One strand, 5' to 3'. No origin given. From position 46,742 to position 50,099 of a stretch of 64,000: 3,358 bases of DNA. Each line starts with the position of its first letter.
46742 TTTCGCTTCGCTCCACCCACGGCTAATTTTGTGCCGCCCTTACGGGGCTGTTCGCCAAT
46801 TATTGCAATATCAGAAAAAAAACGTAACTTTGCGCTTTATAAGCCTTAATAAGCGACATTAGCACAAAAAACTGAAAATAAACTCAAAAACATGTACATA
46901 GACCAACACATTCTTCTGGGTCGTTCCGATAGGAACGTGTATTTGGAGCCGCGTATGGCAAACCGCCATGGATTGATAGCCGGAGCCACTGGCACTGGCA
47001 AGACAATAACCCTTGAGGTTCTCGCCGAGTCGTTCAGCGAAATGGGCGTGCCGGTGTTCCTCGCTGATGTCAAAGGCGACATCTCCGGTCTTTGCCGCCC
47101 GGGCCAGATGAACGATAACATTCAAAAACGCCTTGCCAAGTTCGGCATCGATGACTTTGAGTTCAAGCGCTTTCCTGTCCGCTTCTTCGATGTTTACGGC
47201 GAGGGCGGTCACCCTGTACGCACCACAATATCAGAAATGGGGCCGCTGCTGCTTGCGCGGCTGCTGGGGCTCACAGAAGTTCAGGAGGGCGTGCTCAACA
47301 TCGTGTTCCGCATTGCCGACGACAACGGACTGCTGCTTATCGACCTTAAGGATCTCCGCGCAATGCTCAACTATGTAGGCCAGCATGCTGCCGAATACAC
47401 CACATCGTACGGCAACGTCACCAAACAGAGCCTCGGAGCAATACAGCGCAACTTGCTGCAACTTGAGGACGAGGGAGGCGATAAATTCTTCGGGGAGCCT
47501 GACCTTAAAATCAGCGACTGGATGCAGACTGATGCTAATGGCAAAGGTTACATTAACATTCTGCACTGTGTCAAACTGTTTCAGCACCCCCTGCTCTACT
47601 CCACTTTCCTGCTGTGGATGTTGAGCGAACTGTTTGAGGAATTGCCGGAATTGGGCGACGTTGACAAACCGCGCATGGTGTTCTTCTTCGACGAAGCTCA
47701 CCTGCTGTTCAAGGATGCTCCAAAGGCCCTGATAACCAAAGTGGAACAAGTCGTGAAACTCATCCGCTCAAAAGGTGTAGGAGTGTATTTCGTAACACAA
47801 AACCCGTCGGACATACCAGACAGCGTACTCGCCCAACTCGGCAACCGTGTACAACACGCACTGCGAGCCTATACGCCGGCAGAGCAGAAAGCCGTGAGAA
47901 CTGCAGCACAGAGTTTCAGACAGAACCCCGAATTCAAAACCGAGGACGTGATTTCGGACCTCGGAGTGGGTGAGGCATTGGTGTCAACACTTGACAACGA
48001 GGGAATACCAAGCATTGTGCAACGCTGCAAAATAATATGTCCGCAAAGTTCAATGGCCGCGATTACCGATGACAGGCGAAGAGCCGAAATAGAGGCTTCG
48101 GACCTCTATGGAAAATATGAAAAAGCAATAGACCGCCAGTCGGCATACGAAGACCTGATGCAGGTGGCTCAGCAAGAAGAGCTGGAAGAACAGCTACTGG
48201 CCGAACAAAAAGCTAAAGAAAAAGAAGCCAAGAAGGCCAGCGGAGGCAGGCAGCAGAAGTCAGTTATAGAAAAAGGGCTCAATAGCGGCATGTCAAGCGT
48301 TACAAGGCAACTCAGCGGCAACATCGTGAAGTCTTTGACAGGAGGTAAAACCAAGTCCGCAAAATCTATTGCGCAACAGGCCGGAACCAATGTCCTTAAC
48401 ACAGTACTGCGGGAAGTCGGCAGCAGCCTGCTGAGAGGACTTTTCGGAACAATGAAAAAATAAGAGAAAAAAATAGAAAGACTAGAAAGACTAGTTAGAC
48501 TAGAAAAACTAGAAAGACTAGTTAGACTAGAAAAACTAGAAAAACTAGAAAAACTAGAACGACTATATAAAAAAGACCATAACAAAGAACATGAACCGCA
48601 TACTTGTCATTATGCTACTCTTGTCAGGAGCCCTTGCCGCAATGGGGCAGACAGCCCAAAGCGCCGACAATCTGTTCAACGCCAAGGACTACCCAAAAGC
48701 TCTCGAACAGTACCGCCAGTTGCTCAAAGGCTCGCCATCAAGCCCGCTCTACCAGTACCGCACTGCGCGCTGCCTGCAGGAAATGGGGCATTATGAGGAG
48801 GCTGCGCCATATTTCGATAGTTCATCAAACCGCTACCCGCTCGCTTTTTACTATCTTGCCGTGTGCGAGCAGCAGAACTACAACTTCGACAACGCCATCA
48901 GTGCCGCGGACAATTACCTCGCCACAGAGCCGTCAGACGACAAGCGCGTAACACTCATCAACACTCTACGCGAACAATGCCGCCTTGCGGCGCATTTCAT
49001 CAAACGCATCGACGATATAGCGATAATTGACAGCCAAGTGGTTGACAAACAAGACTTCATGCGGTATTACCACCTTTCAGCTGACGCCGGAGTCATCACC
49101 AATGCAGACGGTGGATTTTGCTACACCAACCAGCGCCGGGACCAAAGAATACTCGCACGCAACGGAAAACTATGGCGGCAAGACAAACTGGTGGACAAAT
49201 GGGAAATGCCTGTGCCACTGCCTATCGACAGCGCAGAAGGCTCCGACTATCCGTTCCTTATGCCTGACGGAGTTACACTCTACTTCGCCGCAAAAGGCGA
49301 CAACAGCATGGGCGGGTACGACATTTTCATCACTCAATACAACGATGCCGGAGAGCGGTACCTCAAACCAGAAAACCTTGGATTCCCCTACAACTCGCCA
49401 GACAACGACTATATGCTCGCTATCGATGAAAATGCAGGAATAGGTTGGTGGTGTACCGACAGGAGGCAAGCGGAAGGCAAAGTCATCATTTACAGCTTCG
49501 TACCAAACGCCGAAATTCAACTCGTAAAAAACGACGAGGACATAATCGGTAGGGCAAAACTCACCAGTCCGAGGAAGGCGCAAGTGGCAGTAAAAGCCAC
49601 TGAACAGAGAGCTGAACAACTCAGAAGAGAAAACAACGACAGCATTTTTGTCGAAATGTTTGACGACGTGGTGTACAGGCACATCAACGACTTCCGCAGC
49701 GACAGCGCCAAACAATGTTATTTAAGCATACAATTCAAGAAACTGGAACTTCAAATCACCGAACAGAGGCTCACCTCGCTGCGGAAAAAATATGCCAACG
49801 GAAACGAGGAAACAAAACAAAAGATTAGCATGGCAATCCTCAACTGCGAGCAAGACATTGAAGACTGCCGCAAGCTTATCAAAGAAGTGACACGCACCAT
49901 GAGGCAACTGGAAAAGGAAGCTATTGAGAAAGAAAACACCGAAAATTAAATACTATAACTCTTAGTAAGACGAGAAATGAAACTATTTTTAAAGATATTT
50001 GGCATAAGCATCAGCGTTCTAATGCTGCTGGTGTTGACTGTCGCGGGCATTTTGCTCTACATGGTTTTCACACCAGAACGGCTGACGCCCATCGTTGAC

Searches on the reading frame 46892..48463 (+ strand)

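Call 32: search_protein_families(library=pfam, proteins=[window:46892-48463:+], max_evalue=0.00001)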
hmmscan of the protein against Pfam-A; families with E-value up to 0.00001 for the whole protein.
window:46892-48463:+ (523 aa): 3 families
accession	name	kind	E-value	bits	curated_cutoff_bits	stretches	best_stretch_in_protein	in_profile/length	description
PF05872.18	HerA_C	-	1.6e-217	723.5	22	1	10-521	7-497/502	Helicase HerA-like C-terminal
PF01935.23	DUF87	-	3.2e-11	44.2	23.2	1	9-222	7-197/220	Helicase HerA, central domain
PF00004.35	AAA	-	3.4e-06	28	21.2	0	28-80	2-49/131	ATPase family associated with various cellular activities (AAA)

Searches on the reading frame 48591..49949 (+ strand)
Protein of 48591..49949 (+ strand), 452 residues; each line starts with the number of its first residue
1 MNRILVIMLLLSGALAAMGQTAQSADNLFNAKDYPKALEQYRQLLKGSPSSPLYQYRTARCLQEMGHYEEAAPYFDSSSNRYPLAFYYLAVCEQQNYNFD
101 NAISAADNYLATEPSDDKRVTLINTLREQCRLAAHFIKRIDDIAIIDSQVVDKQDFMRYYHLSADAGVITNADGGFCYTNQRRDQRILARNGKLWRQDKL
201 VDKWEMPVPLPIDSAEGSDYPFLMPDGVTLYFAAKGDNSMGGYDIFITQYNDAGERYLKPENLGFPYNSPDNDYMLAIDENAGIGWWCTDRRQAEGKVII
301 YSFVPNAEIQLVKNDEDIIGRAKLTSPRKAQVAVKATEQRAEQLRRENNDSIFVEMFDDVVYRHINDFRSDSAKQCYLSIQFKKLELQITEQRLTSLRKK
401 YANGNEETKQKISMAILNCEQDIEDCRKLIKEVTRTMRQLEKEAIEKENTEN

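Call 32: search_protein_families(library=pfam, proteins=[window:48591-49949:+], max_evalue=0.00001)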
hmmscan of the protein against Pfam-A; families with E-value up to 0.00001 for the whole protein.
window:48591-49949:+ (452 aa): 5 families
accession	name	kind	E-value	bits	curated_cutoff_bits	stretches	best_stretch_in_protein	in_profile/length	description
PF13432.12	TPR_16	-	4.3e-08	33.9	32.7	0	25-76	4-55/65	Tetratricopeptide repeat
PF12895.13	ANAPC3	-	2.9e-07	31.1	27.2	0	25-72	30-76/82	Anaphase-promoting complex, cyclosome, subunit 3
PF07719.23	TPR_2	-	4.7e-07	29.9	27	0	53-76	2-25/34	Tetratricopeptide repeat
PF13428.12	TPR_14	-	1.3e-06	29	23.5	0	25-60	8-43/44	Tetratricopeptide repeat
PF13174.12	TPR_6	-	1.7e-06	28.7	26.3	0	55-83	3-31/33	Tetratricopeptide repeat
